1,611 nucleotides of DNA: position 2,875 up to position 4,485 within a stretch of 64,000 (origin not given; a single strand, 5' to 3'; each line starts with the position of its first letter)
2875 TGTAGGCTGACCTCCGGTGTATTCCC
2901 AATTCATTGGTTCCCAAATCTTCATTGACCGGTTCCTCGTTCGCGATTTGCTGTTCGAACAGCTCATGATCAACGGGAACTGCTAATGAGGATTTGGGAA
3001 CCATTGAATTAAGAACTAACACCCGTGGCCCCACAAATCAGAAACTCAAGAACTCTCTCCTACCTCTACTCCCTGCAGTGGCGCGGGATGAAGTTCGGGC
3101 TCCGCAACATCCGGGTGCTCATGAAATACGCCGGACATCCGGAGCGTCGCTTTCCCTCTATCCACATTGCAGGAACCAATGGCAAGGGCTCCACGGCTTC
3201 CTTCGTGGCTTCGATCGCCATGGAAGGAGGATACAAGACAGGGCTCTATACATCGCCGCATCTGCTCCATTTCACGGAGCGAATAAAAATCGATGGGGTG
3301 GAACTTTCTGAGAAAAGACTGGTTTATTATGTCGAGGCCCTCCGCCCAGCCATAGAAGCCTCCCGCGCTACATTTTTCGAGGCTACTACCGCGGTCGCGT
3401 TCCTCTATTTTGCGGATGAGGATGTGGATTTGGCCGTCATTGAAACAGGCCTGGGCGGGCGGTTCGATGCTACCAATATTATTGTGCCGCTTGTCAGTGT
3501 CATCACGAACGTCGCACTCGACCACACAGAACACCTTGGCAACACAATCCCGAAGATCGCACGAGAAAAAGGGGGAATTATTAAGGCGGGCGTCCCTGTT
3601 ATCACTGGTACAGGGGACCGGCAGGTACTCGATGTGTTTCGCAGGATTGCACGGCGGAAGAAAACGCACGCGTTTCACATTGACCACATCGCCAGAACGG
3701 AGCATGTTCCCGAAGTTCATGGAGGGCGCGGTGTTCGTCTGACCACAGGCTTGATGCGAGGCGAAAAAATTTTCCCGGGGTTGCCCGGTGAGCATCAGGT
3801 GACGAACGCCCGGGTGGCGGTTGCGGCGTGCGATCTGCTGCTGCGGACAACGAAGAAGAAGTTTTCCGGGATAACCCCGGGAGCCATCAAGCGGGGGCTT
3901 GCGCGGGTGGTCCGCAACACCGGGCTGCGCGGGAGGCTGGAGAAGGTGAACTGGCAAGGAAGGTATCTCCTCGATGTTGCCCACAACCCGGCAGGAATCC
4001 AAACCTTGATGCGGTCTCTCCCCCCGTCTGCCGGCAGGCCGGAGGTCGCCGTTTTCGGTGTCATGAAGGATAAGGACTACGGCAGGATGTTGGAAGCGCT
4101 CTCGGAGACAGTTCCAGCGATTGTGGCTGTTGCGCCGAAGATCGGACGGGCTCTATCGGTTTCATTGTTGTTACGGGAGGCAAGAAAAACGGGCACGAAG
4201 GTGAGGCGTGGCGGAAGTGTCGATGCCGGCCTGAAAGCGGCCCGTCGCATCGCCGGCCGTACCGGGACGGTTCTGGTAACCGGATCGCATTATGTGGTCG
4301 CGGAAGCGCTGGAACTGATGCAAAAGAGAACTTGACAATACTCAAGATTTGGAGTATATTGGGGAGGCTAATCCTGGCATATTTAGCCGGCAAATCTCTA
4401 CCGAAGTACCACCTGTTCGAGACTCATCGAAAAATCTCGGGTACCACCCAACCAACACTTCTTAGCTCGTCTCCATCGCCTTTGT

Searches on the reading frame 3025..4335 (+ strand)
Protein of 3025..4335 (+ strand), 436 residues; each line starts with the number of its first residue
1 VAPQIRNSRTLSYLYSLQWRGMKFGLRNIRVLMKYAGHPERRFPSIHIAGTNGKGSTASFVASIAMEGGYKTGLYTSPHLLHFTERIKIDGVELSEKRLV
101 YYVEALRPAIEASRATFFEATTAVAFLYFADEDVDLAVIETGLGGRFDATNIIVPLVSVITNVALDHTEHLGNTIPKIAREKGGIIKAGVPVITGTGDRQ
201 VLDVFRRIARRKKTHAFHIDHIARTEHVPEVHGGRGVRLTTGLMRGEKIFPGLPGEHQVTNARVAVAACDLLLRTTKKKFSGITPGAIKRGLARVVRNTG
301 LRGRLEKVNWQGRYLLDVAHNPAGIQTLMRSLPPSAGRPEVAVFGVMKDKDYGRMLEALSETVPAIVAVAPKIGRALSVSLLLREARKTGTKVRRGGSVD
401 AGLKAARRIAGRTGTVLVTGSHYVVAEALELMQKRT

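Call 48: search_protein_families(library=pfam, proteins=[window:3025-4335:+], max_evalue=0.00001)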
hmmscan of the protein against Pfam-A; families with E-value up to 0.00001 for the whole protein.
window:3025-4335:+ (436 aa): 2 families
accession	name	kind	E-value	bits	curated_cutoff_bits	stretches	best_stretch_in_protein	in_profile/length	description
PF02875.26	Mur_ligase_C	-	8.2e-15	56.2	28.4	1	303-422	1-127/127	Mur ligase, glutamate ligase domain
PF08245.18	Mur_ligase_M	-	6.1e-13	49.6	24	1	48-269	1-200/200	Mur ligase middle domain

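Call 49: find_homologous_proteins(query=window:3025-4335:+, max_evalue=1e-30)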
Query window:3025-4335:+ (436 aa): 7994 proteins with E <= 1e-30 among 8000 candidates; the best 120 are listed.
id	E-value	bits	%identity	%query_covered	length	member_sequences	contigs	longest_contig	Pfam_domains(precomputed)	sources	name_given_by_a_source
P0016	1.2e-267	905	100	95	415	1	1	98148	PF02875.27,PF08245.19,PF27239.1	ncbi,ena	-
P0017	2.4e-203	694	76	99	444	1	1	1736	PF02875.27,PF08245.19,PF27239.1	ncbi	-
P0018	8.5e-203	692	74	99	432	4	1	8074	PF02875.27,PF08245.19,PF27239.1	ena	-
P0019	1.8e-195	668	73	99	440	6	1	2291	PF02875.27,PF08245.19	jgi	jgi:dihydrofolate synthase / folylpolyglutamate synthase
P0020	1.6e-194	665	72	98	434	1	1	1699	PF02875.27,PF08245.19,PF27239.1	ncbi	-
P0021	1.8e-189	648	74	95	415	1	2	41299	PF02875.27,PF08245.19,PF27239.1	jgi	jgi:dihydrofolate synthase / folylpolyglutamate synthase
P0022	4.6e-189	647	72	95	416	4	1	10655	PF02875.27,PF08245.19,PF27239.1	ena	-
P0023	4.2e-186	637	73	95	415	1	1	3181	PF02875.27,PF08245.19,PF27239.1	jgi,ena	-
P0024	1.7e-182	625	71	95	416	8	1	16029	PF02875.27,PF08245.19,PF27239.1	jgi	jgi:dihydrofolate synthase/folylpolyglutamate synthase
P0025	2.9e-155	535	76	74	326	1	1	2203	PF08245.19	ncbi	-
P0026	2.8e-150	519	75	72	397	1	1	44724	PF08245.19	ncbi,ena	-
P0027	1.3e-142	494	55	98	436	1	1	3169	PF02875.27,PF08245.19,PF27239.1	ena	-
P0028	3.0e-142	492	59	96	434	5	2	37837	PF02875.27,PF08245.19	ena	-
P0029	7.4e-142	491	55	98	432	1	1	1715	PF02875.27,PF08245.19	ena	-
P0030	2.6e-139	483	58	98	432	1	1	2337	PF02875.27,PF08245.19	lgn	-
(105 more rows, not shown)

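Call 50: find_encoding_contigs(protein=P0016, flank=10000, max_places=3)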
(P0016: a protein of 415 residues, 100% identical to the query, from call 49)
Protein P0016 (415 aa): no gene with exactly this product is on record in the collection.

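Call 51: list_cluster_members(proteins=[P0016, P0001, P0002])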
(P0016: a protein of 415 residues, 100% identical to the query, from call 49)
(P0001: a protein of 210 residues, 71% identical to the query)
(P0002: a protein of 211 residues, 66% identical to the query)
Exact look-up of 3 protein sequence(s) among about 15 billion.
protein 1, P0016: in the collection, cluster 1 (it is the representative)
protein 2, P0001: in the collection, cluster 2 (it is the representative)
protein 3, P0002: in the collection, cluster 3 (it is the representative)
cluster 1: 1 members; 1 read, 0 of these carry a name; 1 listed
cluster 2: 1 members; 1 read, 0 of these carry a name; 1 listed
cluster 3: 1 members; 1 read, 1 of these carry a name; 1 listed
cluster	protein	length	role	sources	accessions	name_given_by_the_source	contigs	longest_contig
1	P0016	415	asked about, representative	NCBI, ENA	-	-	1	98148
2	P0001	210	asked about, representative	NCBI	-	-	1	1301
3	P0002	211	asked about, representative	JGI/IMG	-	putative transposase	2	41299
